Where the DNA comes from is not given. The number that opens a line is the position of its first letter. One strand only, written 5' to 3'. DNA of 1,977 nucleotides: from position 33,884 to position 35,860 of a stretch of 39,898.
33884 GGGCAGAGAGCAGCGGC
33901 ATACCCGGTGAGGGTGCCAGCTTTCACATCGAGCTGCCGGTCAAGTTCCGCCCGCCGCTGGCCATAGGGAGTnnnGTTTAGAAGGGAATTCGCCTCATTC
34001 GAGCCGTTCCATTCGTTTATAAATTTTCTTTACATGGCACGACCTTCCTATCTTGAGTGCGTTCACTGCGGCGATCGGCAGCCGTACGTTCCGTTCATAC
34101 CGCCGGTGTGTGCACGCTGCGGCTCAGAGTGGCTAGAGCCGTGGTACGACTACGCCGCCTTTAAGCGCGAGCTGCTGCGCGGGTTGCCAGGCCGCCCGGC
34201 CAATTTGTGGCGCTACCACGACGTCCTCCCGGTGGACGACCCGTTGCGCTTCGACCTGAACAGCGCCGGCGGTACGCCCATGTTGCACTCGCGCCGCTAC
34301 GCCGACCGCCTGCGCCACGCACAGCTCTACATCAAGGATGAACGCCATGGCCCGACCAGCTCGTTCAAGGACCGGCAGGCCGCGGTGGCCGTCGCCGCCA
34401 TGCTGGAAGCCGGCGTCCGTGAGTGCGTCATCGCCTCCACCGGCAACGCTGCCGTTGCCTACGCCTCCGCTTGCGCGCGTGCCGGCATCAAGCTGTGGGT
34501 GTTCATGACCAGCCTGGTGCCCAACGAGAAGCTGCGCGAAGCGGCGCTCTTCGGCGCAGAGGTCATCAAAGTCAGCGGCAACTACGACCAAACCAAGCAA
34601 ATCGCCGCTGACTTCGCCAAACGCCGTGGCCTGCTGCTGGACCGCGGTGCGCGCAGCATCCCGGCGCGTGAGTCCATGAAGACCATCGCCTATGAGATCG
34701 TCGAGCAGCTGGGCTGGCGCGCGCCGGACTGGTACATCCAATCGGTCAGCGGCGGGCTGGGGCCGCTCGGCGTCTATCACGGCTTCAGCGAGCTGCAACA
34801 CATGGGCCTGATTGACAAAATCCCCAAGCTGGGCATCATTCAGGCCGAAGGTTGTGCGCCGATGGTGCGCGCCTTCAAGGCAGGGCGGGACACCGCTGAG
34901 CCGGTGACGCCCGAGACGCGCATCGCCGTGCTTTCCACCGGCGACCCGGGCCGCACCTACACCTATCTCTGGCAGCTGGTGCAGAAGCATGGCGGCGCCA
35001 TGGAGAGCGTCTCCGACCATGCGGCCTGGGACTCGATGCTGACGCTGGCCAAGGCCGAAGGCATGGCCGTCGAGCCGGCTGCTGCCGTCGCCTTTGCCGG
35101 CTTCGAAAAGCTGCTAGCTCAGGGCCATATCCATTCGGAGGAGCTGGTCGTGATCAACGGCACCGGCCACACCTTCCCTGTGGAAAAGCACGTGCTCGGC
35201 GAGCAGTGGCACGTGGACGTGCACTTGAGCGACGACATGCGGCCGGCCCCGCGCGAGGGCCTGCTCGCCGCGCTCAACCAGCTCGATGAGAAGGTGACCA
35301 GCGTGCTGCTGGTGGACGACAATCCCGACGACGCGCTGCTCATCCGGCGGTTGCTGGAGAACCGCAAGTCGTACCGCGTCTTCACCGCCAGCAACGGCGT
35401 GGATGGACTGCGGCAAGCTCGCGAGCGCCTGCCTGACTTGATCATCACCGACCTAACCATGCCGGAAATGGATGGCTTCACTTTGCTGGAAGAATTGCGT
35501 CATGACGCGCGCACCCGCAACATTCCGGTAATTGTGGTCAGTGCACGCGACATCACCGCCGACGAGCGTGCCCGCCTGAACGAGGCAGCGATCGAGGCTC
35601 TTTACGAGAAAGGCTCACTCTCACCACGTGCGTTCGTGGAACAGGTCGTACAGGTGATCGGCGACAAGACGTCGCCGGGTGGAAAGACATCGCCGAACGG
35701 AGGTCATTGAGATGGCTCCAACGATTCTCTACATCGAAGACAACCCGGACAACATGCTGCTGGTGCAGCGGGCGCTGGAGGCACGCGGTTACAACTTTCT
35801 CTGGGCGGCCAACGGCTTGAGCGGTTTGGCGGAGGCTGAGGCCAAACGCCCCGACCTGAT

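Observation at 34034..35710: Threonine-synthase-like PLP enzyme fused to a phospho-receiver domain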

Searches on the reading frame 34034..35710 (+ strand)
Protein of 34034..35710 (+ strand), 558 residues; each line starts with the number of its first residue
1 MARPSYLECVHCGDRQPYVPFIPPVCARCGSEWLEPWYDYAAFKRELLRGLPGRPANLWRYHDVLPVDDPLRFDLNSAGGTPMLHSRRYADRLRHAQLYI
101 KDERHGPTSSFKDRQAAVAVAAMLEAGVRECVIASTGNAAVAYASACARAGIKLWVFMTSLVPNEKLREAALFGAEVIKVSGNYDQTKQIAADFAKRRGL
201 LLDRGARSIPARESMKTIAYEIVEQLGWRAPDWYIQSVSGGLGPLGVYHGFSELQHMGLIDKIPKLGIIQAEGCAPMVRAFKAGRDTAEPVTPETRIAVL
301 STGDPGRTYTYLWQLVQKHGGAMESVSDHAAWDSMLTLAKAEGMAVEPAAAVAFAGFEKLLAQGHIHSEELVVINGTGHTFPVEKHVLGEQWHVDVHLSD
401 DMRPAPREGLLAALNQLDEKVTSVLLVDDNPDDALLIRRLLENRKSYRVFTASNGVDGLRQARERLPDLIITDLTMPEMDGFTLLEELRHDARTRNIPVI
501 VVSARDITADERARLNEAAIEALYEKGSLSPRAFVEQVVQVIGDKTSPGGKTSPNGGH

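Call 3: search_protein_families(library=pfam, proteins=[window:34034-35707:+], max_evalue=0.01)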
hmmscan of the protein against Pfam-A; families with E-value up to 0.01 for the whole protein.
window:34034-35707:+ (558 aa): 2 families
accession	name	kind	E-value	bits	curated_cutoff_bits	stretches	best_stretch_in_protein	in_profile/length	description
PF00291.31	PALP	-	3e-66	224.2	35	1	78-376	5-293/295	Pyridoxal-phosphate dependent enzyme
PF00072.30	Response_reg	-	1.6e-19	70.5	30.2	1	424-517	1-91/111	Response regulator receiver domain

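Call 4: search_protein_families(library=ncbifam, proteins=[window:34034-35707:+], max_evalue=0.01)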
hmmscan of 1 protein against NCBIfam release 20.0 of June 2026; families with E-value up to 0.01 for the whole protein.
window:34034-35707:+ (558 aa): 128 families (the best 25 are shown)
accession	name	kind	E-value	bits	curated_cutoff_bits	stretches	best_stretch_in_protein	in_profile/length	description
NF006050.0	PRK08197.1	equivalog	2.6e-74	250.4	303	1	5-381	7-382/406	threonine synthase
NF004170.0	PRK05638.1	equivalog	1.6e-53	181.8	421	1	7-381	2-356/442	threonine synthase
TIGR00260.1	thrC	equivalog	1.6e-49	168.9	167.1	1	59-378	2-333/340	threonine synthase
NF006205.0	PRK08329.1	equivalog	2.2e-40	138.7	358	1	58-381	43-344/347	threonine synthase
NF005035.0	PRK06450.1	equivalog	7.4e-37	126.9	301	1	94-378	63-334/338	threonine synthase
TIGR03844.1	cysteate_syn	equivalog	2.9e-35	121.8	324.9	1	51-380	41-379/398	cysteate synthase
NF004996.0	PRK06381.1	equivalog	4.6e-34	117.9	266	1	75-376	10-316/319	threonine synthase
NF006390.0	PRK08639.1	equivalog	8.6e-22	77.7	421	1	81-375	26-310/418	threonine ammonia-lyase IlvA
NF005680.0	PRK07476.1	equivalog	1.7e-21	76.6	413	1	80-378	23-310/326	hydroxyectoine utilization dehydratase EutB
NF006094.0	PRK08246.1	subfamily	1.3e-20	74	331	1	81-358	24-283/310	serine/threonine dehydratase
TIGR02079.1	THD1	equivalog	5.3e-20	71.6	440.55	1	81-376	17-304/410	threonine ammonia-lyase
TIGR01127.1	ilvA_1Cterm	equivalog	5.8e-20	71.6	378.75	1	81-357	1-265/380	threonine ammonia-lyase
TIGR01124.1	ilvA_2Cterm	equivalog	1.2e-17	63.8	411.3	1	77-376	14-302/499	threonine ammonia-lyase, biosynthetic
NF007135.0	PRK09581.1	equivalog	6.7e-17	61.4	474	1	422-517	3-97/457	PleD family two-component system response regulator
NF008318.0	PRK11107.1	equivalog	9.5e-16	57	890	1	416-522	662-766/920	two-component sensor histidine kinase BarA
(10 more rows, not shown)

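Call 12: find_homologous_proteins(query=window:34034-35707:+, max_evalue=1e-10)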
Query window:34034-35707:+ (558 aa): 7143 proteins with E <= 1e-10 among 8000 candidates; the best 120 are listed.
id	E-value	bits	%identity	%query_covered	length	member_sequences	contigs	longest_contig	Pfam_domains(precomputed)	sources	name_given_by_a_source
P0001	0.0e+0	1175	91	100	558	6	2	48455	PF00291.32,PF00072.31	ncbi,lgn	-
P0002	0.0e+0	1082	85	100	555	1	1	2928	PF00291.32,PF00072.31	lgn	-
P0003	0.0e+0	1039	83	99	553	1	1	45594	PF00291.32,PF00072.31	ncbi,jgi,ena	-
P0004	0.0e+0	1034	82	99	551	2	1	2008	PF00291.32,PF00072.31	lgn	-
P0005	0.0e+0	1033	81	98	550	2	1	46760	PF00291.32,PF00072.31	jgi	jgi:threonine synthase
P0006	0.0e+0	1033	82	99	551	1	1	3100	PF00291.32,PF00072.31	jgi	jgi:threonine synthase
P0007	0.0e+0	1033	81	98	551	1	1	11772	PF00291.32,PF00072.31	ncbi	ncbi:MAG: threonine synthase [Anaerolineales bacterium]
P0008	0.0e+0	1031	81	99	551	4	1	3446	PF00291.32,PF00072.31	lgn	-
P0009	0.0e+0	1019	81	98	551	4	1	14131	PF00291.32,PF00072.31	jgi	jgi:threonine synthase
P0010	0.0e+0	1017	81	99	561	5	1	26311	PF00291.32,PF00072.31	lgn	-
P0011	0.0e+0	1011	80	98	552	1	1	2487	PF00291.32,PF00072.31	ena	-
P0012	0.0e+0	1009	80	98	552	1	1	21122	PF00291.32,PF00072.31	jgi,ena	-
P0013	1.5e-298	1009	80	98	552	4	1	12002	PF00291.32,PF00072.31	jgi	-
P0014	1.8e-298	1009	81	98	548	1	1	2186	PF00291.32,PF00072.31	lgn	-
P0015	2.2e-298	1008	80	98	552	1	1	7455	PF00291.32,PF00072.31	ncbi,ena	ncbi:MAG: pyridoxal-phosphate dependent enzyme [Chloroflexota bacterium]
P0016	5.7e-297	1004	80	99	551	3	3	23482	PF00291.32,PF00072.31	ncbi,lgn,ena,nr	ncbi:MAG: pyridoxal-phosphate dependent enzyme [Anaerolineales bacterium]|nr:pyridoxal-phosphate dep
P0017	8.4e-297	1003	81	95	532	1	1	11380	PF00291.32,PF00072.31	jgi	jgi:threonine synthase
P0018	2.3e-296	1002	79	98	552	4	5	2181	PF00291.32,PF00072.31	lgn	-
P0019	2.4e-296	1002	79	98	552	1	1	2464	PF00291.32,PF00072.31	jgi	jgi:threonine synthase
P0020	2.5e-296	1002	79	98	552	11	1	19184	PF00291.32,PF00072.31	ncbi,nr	ncbi:MAG: pyridoxal-phosphate dependent enzyme [Chloroflexi bacterium]|nr:pyridoxal-phosphate depend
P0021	3.2e-296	1001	79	98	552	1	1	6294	PF00291.32,PF00072.31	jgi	-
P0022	5.6e-296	1001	80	98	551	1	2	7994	PF00291.32,PF00072.31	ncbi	-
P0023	1.7e-295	999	80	99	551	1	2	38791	PF00291.32,PF00072.31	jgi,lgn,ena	jgi:threonine synthase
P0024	1.7e-295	999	79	98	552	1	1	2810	PF00291.32,PF00072.31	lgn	-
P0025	2.9e-295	998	82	97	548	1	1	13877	PF00291.32,PF00072.31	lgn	-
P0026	1.8e-294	996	80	99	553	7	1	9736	PF00291.32,PF00072.31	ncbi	-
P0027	1.1e-293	993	80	99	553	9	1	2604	PF00291.32,PF00072.31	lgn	-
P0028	8.8e-292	987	79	98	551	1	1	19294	PF00291.32,PF00072.31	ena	-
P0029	3.0e-291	985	84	92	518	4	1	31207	PF00291.32,PF00072.31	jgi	jgi:threonine synthase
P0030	5.7e-291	984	80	98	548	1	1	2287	PF00291.32,PF00072.31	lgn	-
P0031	1.4e-290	983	78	99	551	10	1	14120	PF00291.32,PF00072.31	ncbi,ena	ncbi:MAG: pyridoxal-phosphate dependent enzyme [Chloroflexota bacterium]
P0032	2.5e-290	982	79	98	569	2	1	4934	PF00291.32,PF00072.31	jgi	-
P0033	6.7e-290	980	79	100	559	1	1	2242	PF00291.32,PF00072.31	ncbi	ncbi:MAG: threonine synthase [Anaerolineales bacterium]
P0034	2.4e-289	979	79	98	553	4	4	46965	PF00291.32,PF00072.31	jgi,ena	-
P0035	2.6e-289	979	78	98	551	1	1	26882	PF00291.32,PF00072.31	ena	-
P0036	3.7e-288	975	82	94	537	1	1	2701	PF00291.32,PF00072.31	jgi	jgi:threonine synthase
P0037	6.4e-287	971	76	99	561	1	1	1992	PF00291.32,PF00072.31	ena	-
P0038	1.3e-286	970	79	99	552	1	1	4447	PF00291.32,PF00072.31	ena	-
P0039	1.0e-284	963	77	99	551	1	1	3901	PF00291.32,PF00072.31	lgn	-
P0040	1.1e-284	963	78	98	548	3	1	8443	PF00291.32,PF00072.31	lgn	-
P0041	2.7e-284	962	77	100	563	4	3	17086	PF00291.32,PF00072.31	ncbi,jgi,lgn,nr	ncbi:MAG: pyridoxal-phosphate dependent enzyme [Chloroflexi bacterium]|nr:pyridoxal-phosphate depend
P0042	4.0e-284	961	77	99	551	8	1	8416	PF00291.32,PF00072.31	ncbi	-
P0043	1.0e-283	960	76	99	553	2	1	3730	PF00291.32,PF00072.31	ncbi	-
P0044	3.7e-283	958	77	99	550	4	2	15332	PF00291.32,PF00072.31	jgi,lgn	jgi:threonine synthase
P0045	1.2e-282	957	78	98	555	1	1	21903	PF00291.32,PF00072.31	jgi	jgi:threonine synthase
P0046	6.4e-282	954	77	99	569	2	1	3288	PF00291.32,PF00072.31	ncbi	-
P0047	1.2e-281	953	76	98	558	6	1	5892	PF00291.32,PF00072.31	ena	-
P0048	2.4e-281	952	76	98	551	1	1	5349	PF00291.32,PF00072.31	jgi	jgi:threonine synthase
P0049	3.5e-281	952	76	99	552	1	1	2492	PF00291.32,PF00072.31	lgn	-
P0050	1.6e-280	950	76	98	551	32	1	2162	PF00291.32,PF00072.31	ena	-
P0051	4.0e-280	948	75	99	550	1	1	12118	PF00291.32,PF00072.31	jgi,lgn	-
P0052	4.2e-280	948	76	98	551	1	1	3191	PF00291.32,PF00072.31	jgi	jgi:threonine synthase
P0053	7.5e-280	947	77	98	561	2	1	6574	PF00291.32,PF00072.31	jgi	-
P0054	2.2e-279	946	75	98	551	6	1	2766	PF00291.32,PF00072.31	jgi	jgi:threonine synthase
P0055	2.6e-279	946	75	99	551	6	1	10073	PF00291.32,PF00072.31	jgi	-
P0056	3.8e-278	942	77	97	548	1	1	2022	PF00291.32,PF00072.31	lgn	-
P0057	4.8e-278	941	77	98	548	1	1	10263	PF00291.32,PF00072.31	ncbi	-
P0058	6.9e-278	941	77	98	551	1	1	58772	PF00291.32,PF00072.31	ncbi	-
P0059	9.2e-278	940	75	98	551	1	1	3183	PF00291.32,PF00072.31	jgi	jgi:threonine synthase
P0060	2.3e-277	939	76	97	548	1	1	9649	PF00291.32,PF00072.31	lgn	-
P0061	1.8e-276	936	76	97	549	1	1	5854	PF00291.32,PF00072.31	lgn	-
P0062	2.4e-276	936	74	100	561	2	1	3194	PF00291.32,PF00072.31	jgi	jgi:threonine synthase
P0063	4.3e-276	935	75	99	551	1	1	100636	PF00291.32,PF00072.31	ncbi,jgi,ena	-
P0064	2.0e-274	929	73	100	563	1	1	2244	PF00291.32,PF00072.31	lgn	-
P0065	4.8e-274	928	75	99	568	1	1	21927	PF00291.32,PF00072.31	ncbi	-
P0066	1.6e-273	926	74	97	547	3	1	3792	PF00291.32,PF00072.31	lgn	-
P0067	5.4e-273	925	74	98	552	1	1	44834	PF00291.32,PF00072.31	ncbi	-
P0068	1.9e-272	923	74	98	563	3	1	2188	PF00291.32,PF00072.31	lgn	-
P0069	3.4e-272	922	75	98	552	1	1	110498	PF00291.32,PF00072.31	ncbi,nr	ncbi:MAG: pyridoxal-phosphate dependent enzyme [Chloroflexi bacterium]|nr:pyridoxal-phosphate depend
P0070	3.8e-271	919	73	100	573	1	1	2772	PF00291.32,PF00072.31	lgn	-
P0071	5.9e-271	918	74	99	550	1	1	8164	PF00291.32,PF00072.31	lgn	-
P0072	1.0e-270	917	73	99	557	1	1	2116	PF00291.32,PF00072.31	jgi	jgi:threonine synthase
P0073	1.3e-270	917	73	97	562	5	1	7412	PF00291.32,PF00072.31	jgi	jgi:threonine synthase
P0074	1.3e-270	917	75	97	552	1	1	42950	PF00291.32,PF00072.31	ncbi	-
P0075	1.4e-270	917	73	99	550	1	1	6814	PF00291.32,PF00072.31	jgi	jgi:threonine synthase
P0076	3.7e-270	915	75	96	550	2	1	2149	PF00291.32,PF00072.31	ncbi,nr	ncbi:MAG TPA: pyridoxal-phosphate dependent enzyme, partial [Anaerolineales bacterium]|nr:pyridoxal-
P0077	5.5e-270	915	73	98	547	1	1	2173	PF00291.32,PF00072.31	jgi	jgi:threonine synthase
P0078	9.6e-270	914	73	99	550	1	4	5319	PF00291.32,PF00072.31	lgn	-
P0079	1.0e-269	914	73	99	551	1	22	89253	PF00291.32,PF00072.31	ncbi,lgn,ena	-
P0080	1.3e-269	914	72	99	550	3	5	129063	PF00291.32,PF00072.31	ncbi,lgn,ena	-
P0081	1.3e-269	914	73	99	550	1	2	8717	PF00291.32,PF00072.31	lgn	-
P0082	1.7e-269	913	73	98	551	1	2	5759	PF00291.32,PF00072.31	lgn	-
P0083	1.7e-269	913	73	98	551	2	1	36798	PF00291.32,PF00072.31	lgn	-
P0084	1.8e-269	913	74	98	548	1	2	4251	PF00291.32,PF00072.31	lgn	-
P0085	2.0e-269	913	72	99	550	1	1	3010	PF00291.32,PF00072.31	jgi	jgi:threonine synthase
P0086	2.3e-269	913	73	98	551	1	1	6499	PF00291.32,PF00072.31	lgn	-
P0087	2.4e-269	913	73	99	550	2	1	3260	PF00291.32,PF00072.31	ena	-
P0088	3.4e-269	912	73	99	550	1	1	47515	PF00291.32,PF00072.31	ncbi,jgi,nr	ncbi:MAG: pyridoxal-phosphate dependent enzyme [Anaerolineaceae bacterium]|nr:MAG: pyridoxal-phospha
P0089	3.5e-269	912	73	99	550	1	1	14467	PF00291.32,PF00072.31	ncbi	-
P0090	5.0e-269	912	72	99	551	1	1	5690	PF00291.32,PF00072.31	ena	-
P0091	5.0e-269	912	72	99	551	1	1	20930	PF00291.32,PF00072.31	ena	-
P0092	6.7e-269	911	73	98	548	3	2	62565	PF00291.32,PF00072.31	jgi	jgi:threonine synthase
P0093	7.3e-269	911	73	99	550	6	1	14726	PF00291.32,PF00072.31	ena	-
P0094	1.2e-268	910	75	96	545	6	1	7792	PF00291.32,PF00072.31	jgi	jgi:threonine synthase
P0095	1.9e-268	910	77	94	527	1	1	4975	PF00291.32,PF00072.31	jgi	jgi:threonine synthase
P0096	2.2e-268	909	73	100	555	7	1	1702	PF00291.32,PF00072.31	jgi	jgi:threonine synthase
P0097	3.2e-268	909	73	98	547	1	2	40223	PF00291.32,PF00072.31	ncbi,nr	ncbi:MAG: pyridoxal-phosphate dependent enzyme [Anaerolineales bacterium]|nr:pyridoxal-phosphate dep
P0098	3.2e-268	909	73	98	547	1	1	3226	PF00291.32,PF00072.31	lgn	-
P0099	3.3e-268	909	73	99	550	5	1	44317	PF00291.32,PF00072.31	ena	-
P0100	4.4e-268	908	74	97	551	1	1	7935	PF00291.32,PF00072.31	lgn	-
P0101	1.1e-267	907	73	98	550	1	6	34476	PF00291.32,PF00072.31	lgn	-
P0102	1.2e-267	907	73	98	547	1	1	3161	PF00291.32,PF00072.31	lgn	-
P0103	1.4e-267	907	73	98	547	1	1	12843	PF00291.32,PF00072.31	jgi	jgi:threonine synthase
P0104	1.6e-267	907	72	99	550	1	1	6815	PF00291.32,PF00072.31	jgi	jgi:threonine synthase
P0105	2.0e-267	906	72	98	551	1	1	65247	PF00291.32,PF00072.31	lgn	-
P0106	2.1e-267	906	73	99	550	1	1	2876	PF00291.32,PF00072.31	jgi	jgi:threonine synthase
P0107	2.9e-267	906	73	99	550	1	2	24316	PF00291.32,PF00072.31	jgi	jgi:threonine synthase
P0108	3.0e-267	906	73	99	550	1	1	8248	PF00291.32,PF00072.31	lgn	-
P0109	3.0e-267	906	72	99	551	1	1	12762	PF00291.32,PF00072.31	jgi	-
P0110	4.2e-267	905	73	98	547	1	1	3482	PF00291.32,PF00072.31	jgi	jgi:threonine synthase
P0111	4.2e-267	905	73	98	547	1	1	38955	PF00291.32,PF00072.31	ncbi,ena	-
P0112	4.8e-267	905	72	99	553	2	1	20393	PF00291.32,PF00072.31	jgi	jgi:threonine synthase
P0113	5.0e-267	905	73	98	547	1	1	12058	PF00291.32,PF00072.31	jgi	jgi:threonine synthase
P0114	5.1e-267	905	72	98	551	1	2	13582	PF00291.32,PF00072.31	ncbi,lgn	-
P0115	5.4e-267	905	74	98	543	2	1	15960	PF00291.32,PF00072.31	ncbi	-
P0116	5.6e-267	905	73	98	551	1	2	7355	PF00291.32,PF00072.31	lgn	-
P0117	6.4e-267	905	72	99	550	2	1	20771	PF00291.32,PF00072.31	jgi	jgi:threonine synthase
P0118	7.0e-267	904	72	98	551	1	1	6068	PF00291.32,PF00072.31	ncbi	-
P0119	7.8e-267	904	72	99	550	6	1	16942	PF00291.32,PF00072.31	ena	-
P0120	1.2e-266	904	74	98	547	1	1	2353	PF00291.32,PF00072.31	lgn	-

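Call 13: find_related_loci(query=window:34034-35707:+, collection=genome_contigs, flank=10000)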
Query window:34034-35707:+ (558 aa) in genome_contigs; peptide patterns used: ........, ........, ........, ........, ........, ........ (x = any residue, [..] = any of these).
600 stretches matched a pattern (row limit reached: there are more); 567 encode a relative of the query (tblastn E <= 1e-3); the best 80 are kept; 80 distinct loci.
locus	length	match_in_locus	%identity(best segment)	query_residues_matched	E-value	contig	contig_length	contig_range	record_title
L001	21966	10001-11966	92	1-557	0e+0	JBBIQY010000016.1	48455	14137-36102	MAG: Anaerolineae bacterium isolate STF170223_bin_337 NODE_470_length_48455_cov_37.5107, whole genome shotgun sequence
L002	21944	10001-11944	81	1-549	0e+0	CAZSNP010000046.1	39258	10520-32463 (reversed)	MAG TPA_asm: uncultured Anaerolineales bacterium isolate binchicken_co107_470 genome assembly, contig: NODE_2574_length_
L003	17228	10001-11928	79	1-547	0e+0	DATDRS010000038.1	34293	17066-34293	MAG TPA_asm: Anaerolineales bacterium isolate SMAG_U7983 k141_2561770, whole genome shotgun sequence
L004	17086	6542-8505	77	1-557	0e+0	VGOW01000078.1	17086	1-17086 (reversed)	MAG: Chloroflexi bacterium isolate M_DeepCast_65m_m1_226 M_DeepCast_65m_m1_226_Ga0194120_10006187, whole genome shotgun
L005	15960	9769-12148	74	1-553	0e+0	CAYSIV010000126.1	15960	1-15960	MAG TPA_asm: uncultured Anaerolineales bacterium isolate SRP119689_co1_311 genome assembly, contig: NODE_5148_length_159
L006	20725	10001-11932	73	1-551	0e+0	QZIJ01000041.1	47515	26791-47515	MAG: Anaerolineaceae bacterium isolate SURF_68 contig-100_1039_length_47515_read_count_197472, whole genome shotgun sequ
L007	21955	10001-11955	75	1-542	0e+0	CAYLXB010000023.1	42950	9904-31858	MAG TPA_asm: uncultured Anaerolineaceae bacterium isolate SRP278314_co1_233 genome assembly, contig: NODE_1127_length_42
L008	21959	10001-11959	73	1-551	0e+0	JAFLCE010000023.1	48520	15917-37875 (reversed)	MAG: Anaerolineae bacterium isolate UWPOB_ANAER1 gnl_X_MCALJHDA_23, whole genome shotgun sequence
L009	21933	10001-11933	72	1-556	0e+0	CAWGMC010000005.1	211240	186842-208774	MAG: uncultured Chloroflexia bacterium isolate MFD03899.bin.2.128 genome assembly, contig: contig_16458, whole genome sh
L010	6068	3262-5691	72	1-547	0e+0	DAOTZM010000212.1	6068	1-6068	MAG TPA_asm: Anaerolineales bacterium isolate H51_515 k117_162508, whole genome shotgun sequence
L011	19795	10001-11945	73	1-545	0e+0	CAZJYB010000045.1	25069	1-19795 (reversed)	MAG TPA_asm: uncultured Anaerolineaceae bacterium isolate SRP136066_co1_84 genome assembly, contig: NODE_1720_length_250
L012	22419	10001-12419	73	1-542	0e+0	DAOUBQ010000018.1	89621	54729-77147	MAG TPA_asm: Anaerolineales bacterium isolate H71_739 k91_17977, whole genome shotgun sequence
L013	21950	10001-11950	71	1-546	0e+0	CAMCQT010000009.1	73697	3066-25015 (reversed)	MAG: Brevefilum fermentans isolate MiH-22jul19-346 genome assembly, contig: MiH-22jul19-C486, whole genome shotgun seque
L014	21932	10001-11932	73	1-551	0e+0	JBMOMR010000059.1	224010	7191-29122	MAG: Chloroflexota bacterium isolate Betzabe_MAG055 MAG055_59, whole genome shotgun sequence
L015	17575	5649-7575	73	1-551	0e+0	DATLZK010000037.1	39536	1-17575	MAG TPA_asm: Anaerolineales bacterium isolate SMAG_U13296 k141_94971, whole genome shotgun sequence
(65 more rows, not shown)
